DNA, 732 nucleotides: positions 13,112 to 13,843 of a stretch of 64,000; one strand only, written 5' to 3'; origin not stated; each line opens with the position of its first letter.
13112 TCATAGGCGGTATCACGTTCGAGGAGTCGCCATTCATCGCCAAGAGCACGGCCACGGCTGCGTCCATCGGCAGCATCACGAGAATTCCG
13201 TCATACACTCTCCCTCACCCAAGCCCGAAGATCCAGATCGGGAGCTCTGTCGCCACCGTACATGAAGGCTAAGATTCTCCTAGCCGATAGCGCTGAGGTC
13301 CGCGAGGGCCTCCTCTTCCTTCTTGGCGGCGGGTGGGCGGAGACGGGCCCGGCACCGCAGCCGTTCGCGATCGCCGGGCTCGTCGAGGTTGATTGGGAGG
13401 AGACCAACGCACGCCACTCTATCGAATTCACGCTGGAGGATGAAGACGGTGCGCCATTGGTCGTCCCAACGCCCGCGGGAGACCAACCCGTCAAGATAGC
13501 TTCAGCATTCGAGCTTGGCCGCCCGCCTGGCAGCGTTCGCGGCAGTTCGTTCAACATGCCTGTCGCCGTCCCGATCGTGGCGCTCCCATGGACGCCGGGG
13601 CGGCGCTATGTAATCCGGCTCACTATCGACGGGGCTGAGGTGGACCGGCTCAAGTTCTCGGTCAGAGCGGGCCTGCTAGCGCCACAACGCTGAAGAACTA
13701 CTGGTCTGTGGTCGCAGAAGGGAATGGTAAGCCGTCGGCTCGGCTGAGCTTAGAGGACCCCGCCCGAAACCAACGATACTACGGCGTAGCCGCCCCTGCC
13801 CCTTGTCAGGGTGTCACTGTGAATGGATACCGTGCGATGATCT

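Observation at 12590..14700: Low-GC island: BrnT toxin, degenerate BrnA-like gene and two unknown proteins next to a patatin-like phospholipase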

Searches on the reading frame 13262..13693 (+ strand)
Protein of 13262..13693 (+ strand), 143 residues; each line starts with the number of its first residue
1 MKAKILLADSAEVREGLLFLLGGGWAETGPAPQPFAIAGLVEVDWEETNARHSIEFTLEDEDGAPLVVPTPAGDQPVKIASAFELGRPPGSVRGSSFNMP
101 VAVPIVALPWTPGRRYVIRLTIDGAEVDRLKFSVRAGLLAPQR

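Call 3: search_protein_families(library=pfam, proteins=[window:13262-13693:+], max_evalue=1)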
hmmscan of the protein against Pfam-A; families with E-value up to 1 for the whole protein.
window:13262-13693:+ (143 aa): 2 families
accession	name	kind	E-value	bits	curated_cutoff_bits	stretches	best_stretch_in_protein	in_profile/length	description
PF22091.2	DUF6941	-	6.6e-12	46.3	27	1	5-135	3-125/125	Family of unknown function (DUF6941)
PF19783.5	DUF6268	-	0.37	10.2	22.8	1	90-123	142-175/279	Domain of unknown function (DUF6268)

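Call 4: search_protein_families(library=ncbifam, proteins=[window:13262-13693:+], max_evalue=1)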
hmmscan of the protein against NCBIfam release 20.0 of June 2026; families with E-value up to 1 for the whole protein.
window:13262-13693:+ (143 aa): 0 families

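Call 10: search_protein_families(library=padloc, proteins=[window:13262-13693:+], max_evalue=1)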
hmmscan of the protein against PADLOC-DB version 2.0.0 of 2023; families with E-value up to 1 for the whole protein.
window:13262-13693:+ (143 aa): 0 families

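Call 17: find_homologous_proteins(query=window:13262-13693:+, max_evalue=0.001)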
Query window:13262-13693:+ (143 aa): 466 proteins with E <= 0.001 among 1162 candidates; the best 120 are listed.
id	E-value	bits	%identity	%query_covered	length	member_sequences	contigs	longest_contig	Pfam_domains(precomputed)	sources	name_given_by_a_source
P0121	1.2e-84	300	95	100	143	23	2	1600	PF22091.3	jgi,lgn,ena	jgi:hypothetical protein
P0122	2.0e-79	283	89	100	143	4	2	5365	PF22091.3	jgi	jgi:hypothetical protein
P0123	7.6e-72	258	80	100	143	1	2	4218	PF22091.3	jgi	jgi:hypothetical protein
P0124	9.3e-70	252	80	96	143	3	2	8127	PF22091.3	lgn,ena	-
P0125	1.0e-69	251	78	100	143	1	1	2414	PF22091.3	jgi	jgi:hypothetical protein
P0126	3.5e-69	250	76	100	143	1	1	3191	PF22091.3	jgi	jgi:hypothetical protein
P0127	3.7e-69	250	78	100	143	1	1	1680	PF22091.3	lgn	-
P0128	4.6e-69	249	81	95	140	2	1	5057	PF22091.3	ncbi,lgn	-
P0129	5.1e-68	246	76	100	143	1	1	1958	PF22091.3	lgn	-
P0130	6.5e-68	246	76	100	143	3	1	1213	PF22091.3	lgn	-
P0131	1.1e-66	242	73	100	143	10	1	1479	PF22091.3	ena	-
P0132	1.4e-66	241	75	100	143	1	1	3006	PF22091.3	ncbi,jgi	-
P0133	1.6e-66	241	73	100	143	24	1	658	PF22091.3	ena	-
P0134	1.8e-66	241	77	95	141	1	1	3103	PF22091.3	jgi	jgi:hypothetical protein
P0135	2.0e-66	241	73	99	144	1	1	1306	PF22091.3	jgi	jgi:uncharacterized protein DUF6941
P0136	2.4e-66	241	76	95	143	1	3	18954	PF22091.3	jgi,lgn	jgi:hypothetical protein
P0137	4.4e-66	240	72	99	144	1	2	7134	PF22091.3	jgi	jgi:hypothetical protein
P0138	5.3e-66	239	73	100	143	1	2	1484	PF22091.3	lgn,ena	-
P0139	1.8e-65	238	70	100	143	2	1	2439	PF22091.3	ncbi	-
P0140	1.8e-65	238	71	100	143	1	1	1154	PF22091.3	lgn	-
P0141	2.0e-65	238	71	100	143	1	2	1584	PF22091.3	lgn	-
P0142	2.6e-65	237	75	95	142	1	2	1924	PF22091.3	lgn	-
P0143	2.6e-65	237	74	100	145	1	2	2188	PF22091.3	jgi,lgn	-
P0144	5.2e-65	236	70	100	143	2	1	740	PF22091.3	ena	-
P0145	8.9e-65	235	76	94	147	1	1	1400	PF22091.3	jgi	jgi:hypothetical protein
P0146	1.2e-64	235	69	100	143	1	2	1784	PF22091.3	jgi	jgi:uncharacterized protein DUF6941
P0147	1.4e-64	235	72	94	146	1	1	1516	PF22091.3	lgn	-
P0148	1.5e-64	235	73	96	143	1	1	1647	PF22091.3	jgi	jgi:hypothetical protein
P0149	4.2e-64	233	73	99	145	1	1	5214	PF22091.3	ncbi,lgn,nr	ncbi:MAG: hypothetical protein HY729_13465 [Candidatus Rokubacteria bacterium]|nr:hypothetical prote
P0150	7.4e-64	232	71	100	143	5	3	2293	PF22091.3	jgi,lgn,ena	jgi:hypothetical protein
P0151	7.5e-64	232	74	94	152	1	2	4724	PF22091.3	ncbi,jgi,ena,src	-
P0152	9.1e-64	232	73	95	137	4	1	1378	PF22091.3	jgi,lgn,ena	-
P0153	1.2e-63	232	74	96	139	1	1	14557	PF22091.3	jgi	jgi:hypothetical protein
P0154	1.6e-63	231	69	100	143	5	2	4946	PF22091.3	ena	-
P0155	4.9e-63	230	70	100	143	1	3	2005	PF22091.3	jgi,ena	-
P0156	7.3e-63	229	69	96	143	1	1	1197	PF22091.3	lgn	-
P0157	7.6e-63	229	70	99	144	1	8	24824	PF22091.3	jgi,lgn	jgi:hypothetical protein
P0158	9.5e-63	229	69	100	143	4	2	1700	PF22091.3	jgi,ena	jgi:hypothetical protein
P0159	1.0e-62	229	71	94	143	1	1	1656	PF22091.3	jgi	jgi:hypothetical protein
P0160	1.1e-62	229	71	95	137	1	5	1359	PF22091.3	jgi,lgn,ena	-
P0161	1.1e-62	229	69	100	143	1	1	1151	PF22091.3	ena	-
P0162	1.2e-62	229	67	100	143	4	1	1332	PF22091.3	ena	-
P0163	1.8e-62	228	71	96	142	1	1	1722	PF22091.3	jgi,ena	-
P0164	1.9e-62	228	72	95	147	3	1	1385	PF22091.3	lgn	-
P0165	1.9e-62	228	72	96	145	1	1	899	PF22091.3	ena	-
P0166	2.1e-62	228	71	95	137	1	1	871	PF22091.3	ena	-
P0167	2.4e-62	228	69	100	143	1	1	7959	PF22091.3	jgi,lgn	jgi:hypothetical protein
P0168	2.5e-62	228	73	94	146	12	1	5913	PF22091.3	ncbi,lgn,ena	-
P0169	3.9e-62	227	68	100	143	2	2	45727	PF22091.3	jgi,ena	-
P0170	4.0e-62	227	71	100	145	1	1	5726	PF22091.3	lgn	-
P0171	5.2e-62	226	70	100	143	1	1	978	PF22091.3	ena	-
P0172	6.9e-62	226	70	95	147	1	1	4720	PF22091.3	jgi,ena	-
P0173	1.4e-61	225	66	100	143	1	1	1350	PF22091.3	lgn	-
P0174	2.7e-61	224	73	94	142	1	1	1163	PF22091.3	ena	-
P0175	2.7e-61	224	71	94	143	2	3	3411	PF22091.3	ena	-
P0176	3.4e-61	224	71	96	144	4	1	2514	PF22091.3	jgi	jgi:hypothetical protein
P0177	3.9e-61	224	70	100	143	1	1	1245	PF22091.3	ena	-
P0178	4.0e-61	224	67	100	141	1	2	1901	PF22091.3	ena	-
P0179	4.7e-61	223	70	94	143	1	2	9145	PF22091.3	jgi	jgi:hypothetical protein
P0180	4.8e-61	223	72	96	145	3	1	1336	PF22091.3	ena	-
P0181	5.3e-61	223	73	94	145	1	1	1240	PF22091.3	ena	-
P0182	5.3e-61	223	69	99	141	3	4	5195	PF22091.3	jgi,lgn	-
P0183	7.0e-61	223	69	96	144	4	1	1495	PF22091.3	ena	-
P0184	8.6e-61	223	71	94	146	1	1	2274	PF22091.3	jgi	jgi:hypothetical protein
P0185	1.0e-60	222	69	96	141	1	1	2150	PF22091.3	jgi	jgi:hypothetical protein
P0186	1.1e-60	222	74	94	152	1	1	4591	PF22091.3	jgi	-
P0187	1.9e-60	221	70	94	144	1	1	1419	PF22091.3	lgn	-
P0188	3.0e-60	221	69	100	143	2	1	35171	PF22091.3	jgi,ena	-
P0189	3.1e-60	221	73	94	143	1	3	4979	PF22091.3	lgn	-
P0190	3.3e-60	221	69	99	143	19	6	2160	PF22091.3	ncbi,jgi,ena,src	-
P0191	3.4e-60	221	70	94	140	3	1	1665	PF22091.3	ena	-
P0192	5.1e-60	220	68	95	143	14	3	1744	PF22091.3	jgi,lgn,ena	-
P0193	6.8e-60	220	70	94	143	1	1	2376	PF22091.3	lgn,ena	-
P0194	7.0e-60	220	67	100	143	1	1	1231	PF22091.3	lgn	-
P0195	8.2e-60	219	71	96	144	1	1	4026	PF22091.3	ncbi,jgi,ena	-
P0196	9.9e-60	219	71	95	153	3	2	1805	PF22091.3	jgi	jgi:uncharacterized protein DUF6941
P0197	1.5e-59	219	71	95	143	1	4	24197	PF22091.3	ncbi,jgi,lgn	jgi:hypothetical protein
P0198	1.7e-59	218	68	99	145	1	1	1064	PF22091.3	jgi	-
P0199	1.9e-59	218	73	94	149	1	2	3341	PF22091.3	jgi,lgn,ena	-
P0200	2.2e-59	218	67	94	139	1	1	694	PF22091.3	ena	-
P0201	3.3e-59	217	73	94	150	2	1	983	PF22091.3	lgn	-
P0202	3.5e-59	217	67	95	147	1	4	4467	PF22091.3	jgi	jgi:hypothetical protein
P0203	4.8e-59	217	67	99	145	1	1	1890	PF22091.3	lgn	-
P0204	7.8e-59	216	67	94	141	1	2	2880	PF22091.3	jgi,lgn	jgi:hypothetical protein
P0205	8.7e-59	216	69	94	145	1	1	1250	PF22091.3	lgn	-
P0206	9.0e-59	216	68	97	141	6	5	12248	PF22091.3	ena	-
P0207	1.2e-58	216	67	94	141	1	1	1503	PF22091.3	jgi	-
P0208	1.2e-58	216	72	95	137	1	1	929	PF22091.3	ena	-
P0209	1.2e-58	216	64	100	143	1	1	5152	PF22091.3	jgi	jgi:hypothetical protein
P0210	1.8e-58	215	67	96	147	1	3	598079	PF22091.3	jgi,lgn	jgi:hypothetical protein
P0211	2.0e-58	215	70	94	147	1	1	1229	PF22091.3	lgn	-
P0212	5.3e-58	213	68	94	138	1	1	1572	PF22091.3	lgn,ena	-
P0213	1.3e-57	212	68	94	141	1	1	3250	PF22091.3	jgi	jgi:hypothetical protein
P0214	6.7e-57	210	69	95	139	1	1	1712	PF22091.3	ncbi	-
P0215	7.6e-57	210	67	94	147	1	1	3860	PF22091.3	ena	-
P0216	1.0e-56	209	67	95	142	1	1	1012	PF22091.3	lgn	-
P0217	1.2e-56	209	64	100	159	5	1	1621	PF22091.3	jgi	jgi:uncharacterized protein DUF6941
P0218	1.3e-56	209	67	94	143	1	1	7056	PF22091.3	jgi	jgi:hypothetical protein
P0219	1.7e-56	209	65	94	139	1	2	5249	PF22091.3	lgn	-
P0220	1.9e-56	208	65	100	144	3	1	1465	PF22091.3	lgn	-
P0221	2.5e-56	208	63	100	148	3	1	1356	PF22091.3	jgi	-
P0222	4.4e-56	207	65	99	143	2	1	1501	PF22091.3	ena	-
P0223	8.5e-56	206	64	100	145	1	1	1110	PF22091.3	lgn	-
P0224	2.6e-55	205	64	94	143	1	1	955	PF22091.3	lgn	-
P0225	2.7e-55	205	66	94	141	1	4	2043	PF22091.3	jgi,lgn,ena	-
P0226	4.0e-55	204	64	100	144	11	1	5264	PF22091.3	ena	-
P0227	6.1e-55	204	62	99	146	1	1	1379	PF22091.3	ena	-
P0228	7.5e-55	203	64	94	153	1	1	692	PF22091.3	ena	-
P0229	1.1e-54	203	66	98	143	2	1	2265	PF22091.3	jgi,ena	-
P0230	1.2e-54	203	64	99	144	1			PF22091.3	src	-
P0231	1.7e-54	202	62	99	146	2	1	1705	PF22091.3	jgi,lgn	jgi:hypothetical protein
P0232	2.2e-54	202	65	100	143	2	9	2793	PF22091.3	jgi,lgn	jgi:hypothetical protein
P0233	4.9e-54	201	62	97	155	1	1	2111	PF22091.3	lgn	-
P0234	1.5e-53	199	63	95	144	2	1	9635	PF22091.3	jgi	jgi:hypothetical protein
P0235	2.7e-53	198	64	99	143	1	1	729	PF22091.3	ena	-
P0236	4.4e-53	198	63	94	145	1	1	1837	PF22091.3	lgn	-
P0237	6.3e-53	197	63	94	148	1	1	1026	PF22091.3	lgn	-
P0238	6.5e-53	197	64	94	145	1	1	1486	PF22091.3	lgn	-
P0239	1.3e-52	196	64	94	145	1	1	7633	PF22091.3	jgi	jgi:hypothetical protein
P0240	1.8e-52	196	61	94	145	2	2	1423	PF22091.3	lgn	-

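Call 24: find_related_loci(query=A2, collection=metagenome_contigs, flank=3000)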
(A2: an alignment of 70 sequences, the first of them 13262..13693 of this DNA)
Query A2 (143 aa) in metagenome_contigs; peptide patterns used: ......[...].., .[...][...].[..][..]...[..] (x = any residue, [..] = any of these).
281 stretches matched a pattern; 90 encode a relative of the query (tblastn E <= 1e-3); the best 80 are kept; 80 distinct loci.
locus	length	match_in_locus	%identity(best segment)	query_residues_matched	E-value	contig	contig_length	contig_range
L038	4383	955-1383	97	1-143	1e-90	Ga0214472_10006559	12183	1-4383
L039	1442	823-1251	97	1-143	3e-96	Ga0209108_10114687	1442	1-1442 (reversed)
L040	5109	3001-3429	97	1-143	2e-90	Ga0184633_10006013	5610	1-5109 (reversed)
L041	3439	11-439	92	1-143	8e-78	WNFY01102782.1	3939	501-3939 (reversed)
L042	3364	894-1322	92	1-143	4e-78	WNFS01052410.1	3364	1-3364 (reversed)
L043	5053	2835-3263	73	1-143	1e-71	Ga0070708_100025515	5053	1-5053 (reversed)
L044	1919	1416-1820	79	1-135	4e-74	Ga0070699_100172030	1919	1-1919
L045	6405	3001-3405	76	1-135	2e-71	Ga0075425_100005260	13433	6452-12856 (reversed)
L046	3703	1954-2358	76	1-135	2e-71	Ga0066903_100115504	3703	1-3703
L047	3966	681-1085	76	1-135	4e-71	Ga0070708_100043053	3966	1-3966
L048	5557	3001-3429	73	1-143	1e-70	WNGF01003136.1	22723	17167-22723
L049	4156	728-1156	73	1-143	1e-70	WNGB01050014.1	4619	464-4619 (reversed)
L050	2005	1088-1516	70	1-143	1e-70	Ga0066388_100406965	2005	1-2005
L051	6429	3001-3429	69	1-143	5e-68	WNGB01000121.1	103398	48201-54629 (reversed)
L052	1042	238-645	72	1-136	2e-72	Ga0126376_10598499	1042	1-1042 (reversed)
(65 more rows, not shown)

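Call 28: predict_structure(alignment_id=A2)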
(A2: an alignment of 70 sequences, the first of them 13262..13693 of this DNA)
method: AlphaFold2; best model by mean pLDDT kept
length: 143 residues; sequences in the alignment: 70
mean_pLDDT: 91.5   pTM: 0.84
mean pLDDT of the five models: 91.5, 85.2, 81.3, 80.1, 77.2
residues with pLDDT >= 90: 113; 70-90: 25; 50-70: 2; < 50: 3
segments of 3 or more residues with pLDDT < 50: 141-143
pLDDT, mean of each block of 10 residues (from residue 1): 96 93 90 95 92 97 93 94 86 88 94 96 98 84 39
secondary structure, 60 per line:
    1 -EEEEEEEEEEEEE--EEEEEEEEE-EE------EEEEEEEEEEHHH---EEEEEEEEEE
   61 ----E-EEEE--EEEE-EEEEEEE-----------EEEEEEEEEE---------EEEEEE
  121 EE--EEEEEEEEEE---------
elements in order: E2-14 E17-25 E35-44 E51-60 E67-70 E73-76 E78-84 E96-105 E115-122 E125-134

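Call 58: fold_search(model_id=the predicted structure, library=pdb)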
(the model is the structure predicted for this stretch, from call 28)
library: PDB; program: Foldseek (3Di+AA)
matches with E <= 10: 1731; with E <= 0.001: 2
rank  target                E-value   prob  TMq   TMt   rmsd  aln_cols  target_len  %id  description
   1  5vi0_A                7.5e-04  1.00  0.43  0.19   7.5       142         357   13  Pseudomonas fluorescens alkylpurine DNA glycosylase AlkC bound to DNA containing an abasic site analog (released 2017-10-25)
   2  5vhv_A                9.2e-04  1.00  0.45  0.20   7.2       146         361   14  Pseudomonas fluorescens alkylpurine DNA glycosylase AlkC bound to DNA containing an oxocarbenium-intermediate analog (released 2017-10-25)
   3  5vi0_B                1.3e-03  1.00  0.40  0.19   7.4       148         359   14  Pseudomonas fluorescens alkylpurine DNA glycosylase AlkC bound to DNA containing an abasic site analog (released 2017-10-25)
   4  6byc                  1.6e-03  0.99  0.32  0.08   7.5       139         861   11  Crystal structure of the GH2 exo-beta-mannanase from Xanthomonas axonopodis pv. citri (released 2018-07-18)
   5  8dne_C                2.1e-03  1.00  0.45  0.20   5.6       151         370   12  CryoEM structure of the A.aeolicus WzmWzt transporter bound to ATP (released 2022-09-21)
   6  6o14_B                2.2e-03  1.00  0.40  0.40   6.5       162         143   12  Crystal structure of the Aquifex aeolicus Wzt Carbohydrate Binding Domain (released 2020-01-15)
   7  8dl0_C                2.8e-03  1.00  0.50  0.21   6.3       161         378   14  CryoEM structure of the nucleotide-free and open channel A.aeolicus WzmWzt transporter (released 2022-09-21)
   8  6b6l_B                2.8e-03  1.00  0.38  0.10   5.2       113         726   12  The crystal structure of glycosyl hydrolase family 2 (GH2) member from Bacteroides cellulosilyticus DSM 14838 (released 2017-10-11)
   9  5x73                  2.9e-03  0.99  0.37  0.36   7.9       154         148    7  The crystal Structure PDE delta in complex with R-p9 (released 2017-10-04)
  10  7k2t_C                3.2e-03  1.00  0.51  0.21   5.9       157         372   13  Mg2+/ATP-bound structure of the full-length WzmWzt O antigen ABC transporter in lipid nanodiscs (released 2021-01-13)
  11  6b6l_A                3.2e-03  1.00  0.38  0.10   5.2       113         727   12  The crystal structure of glycosyl hydrolase family 2 (GH2) member from Bacteroides cellulosilyticus DSM 14838 (released 2017-10-11)
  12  8dhe_C                3.2e-03  1.00  0.34  0.10   5.1       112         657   15  Tannerella forsythia beta-glucuronidase (mL1) (released 2023-05-17)
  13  6oe6_B                3.4e-03  1.00  0.44  0.53   6.9       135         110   12  Structure of a Uncharacterized protein from Leptospira interrogans serogroup Icterohaemorrhagiae serovar Copenhageni ( (released 2019-04-17)
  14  7cg5                  3.4e-03  1.00  0.41  0.54   7.1       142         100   11  Structure of the sensor domain (long construct) of the anti-sigma factor RsgI4 in Pseudobacteroides cellulosolvens (released 2021-06-30)
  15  3fn9_A                4.0e-03  1.00  0.34  0.10   5.5       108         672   16  Crystal structure of putative beta-galactosidase from bacteroides fragilis (released 2009-01-13)
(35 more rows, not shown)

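Call 60: find_related_loci(query=A2, collection=viral_contigs, flank=5000)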
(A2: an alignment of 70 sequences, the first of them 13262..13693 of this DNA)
Query A2 (143 aa) in viral_contigs; peptide patterns used: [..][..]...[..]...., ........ (x = any residue, [..] = any of these).
78 stretches matched a pattern; 2 encode a relative of the query (tblastn E <= 1e-3); 2 distinct loci.
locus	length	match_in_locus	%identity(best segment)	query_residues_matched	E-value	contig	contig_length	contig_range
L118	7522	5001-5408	63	1-136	1e-50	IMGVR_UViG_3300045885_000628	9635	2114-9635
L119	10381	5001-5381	40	1-126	5e-21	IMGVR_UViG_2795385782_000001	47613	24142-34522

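Call 63: search_protein_representatives(alignment_id=A2)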
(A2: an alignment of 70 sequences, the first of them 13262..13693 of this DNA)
Query: 70 sequences, 143 profile positions. Proteins with E-value up to 0.001 (for the whole library): 1530; up to 1e-10: 638; up to 1e-30: 10. The best 150 are listed.
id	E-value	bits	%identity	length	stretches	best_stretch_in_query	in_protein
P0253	1.2e-60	220.0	-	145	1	1-141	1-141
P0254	2.4e-41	157.4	-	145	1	1-141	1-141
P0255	1.3e-37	145.3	-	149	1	1-141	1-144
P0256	8.8e-35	136.2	-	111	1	44-140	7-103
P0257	1.0e-34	136.0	-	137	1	1-94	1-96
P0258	1.8e-32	128.7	-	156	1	1-136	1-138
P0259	2.1e-32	128.5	-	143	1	6-137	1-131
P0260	4.3e-32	127.4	-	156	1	2-138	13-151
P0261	5.0e-32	127.2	-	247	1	2-108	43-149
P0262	3.8e-31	124.4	-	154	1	3-137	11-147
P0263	1.4e-29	119.3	-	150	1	1-139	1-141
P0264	1.6e-29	119.1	-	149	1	2-137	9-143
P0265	1.9e-29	118.9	-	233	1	4-109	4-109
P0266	2.4e-29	118.6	-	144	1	1-140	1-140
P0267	3.3e-29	118.1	-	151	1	4-140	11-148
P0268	5.2e-29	117.5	-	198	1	1-127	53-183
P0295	2.0e-25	105.8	-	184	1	2-138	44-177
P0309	3.3e-24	101.9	-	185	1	2-137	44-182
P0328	7.6e-23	97.5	-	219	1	45-141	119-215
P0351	2.1e-21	92.8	-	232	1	40-140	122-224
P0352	2.2e-21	92.8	-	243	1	1-107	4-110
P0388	7.7e-20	87.7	-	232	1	2-105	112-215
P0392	1.4e-19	86.8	-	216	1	5-91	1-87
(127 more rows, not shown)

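Call 64: search_protein_families(library=pfam, proteins=[L118:3120-4370:-, L118:5591-7441:-, L119:4642-5004:+, L119:4244-4645:+, L119:3474-3926:+, L119:5001-5417:+, L119:5512-6264:-, L119:6378-6788:-], max_evalue=0.1)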
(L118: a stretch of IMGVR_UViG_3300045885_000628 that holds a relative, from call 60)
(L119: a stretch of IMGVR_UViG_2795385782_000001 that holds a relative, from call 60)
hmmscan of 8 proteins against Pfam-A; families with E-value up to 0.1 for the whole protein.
L118:3120-4370:- (416 aa): 1 family
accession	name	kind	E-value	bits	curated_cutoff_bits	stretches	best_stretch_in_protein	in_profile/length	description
PF04860.17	Phage_portal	-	1.9e-74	251.2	39.1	1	56-382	1-321/321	Phage portal protein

L118:5591-7441:- (616 aa): 3 families
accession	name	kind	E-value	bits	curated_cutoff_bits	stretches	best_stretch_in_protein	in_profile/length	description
PF20441.4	TerL_nuclease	-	6.3e-54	183.5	24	1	316-596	3-283/286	Terminase large subunit, endonuclease domain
PF03354.21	TerL_ATPase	-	2.4e-23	83.2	23.7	1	136-307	1-176/178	Terminase large subunit, ATPase domain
PF03237.21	Terminase_6N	-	0.0022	18.1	22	1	164-291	4-135/215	Terminase large subunit, T4likevirus-type, N-terminal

L119:4642-5004:+ (120 aa): 0 families

L119:4244-4645:+ (133 aa): 0 families

L119:3474-3926:+ (150 aa): 0 families

L119:5001-5417:+ (138 aa): 1 family
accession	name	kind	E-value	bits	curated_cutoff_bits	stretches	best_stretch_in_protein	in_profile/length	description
PF22091.2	DUF6941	-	9.8e-11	42.5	27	1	5-128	3-117/125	Family of unknown function (DUF6941)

L119:5512-6264:- (250 aa): 2 families
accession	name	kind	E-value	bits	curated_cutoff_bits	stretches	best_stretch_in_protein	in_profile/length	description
PF00089.32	Trypsin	-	5.5e-11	43.2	20.6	1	65-227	34-210/220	Trypsin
PF13365.12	Trypsin_2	-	3.6e-08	34.7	27.6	1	62-208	8-141/144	Trypsin-like peptidase domain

L119:6378-6788:- (136 aa): 0 families

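Call 65: search_dna_similar(query=window:13262-13693:+, collection=plasmids, mode=protein, max_evalue=0.001, max_rows=30)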
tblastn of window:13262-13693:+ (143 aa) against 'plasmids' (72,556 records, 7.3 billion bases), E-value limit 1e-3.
No match.
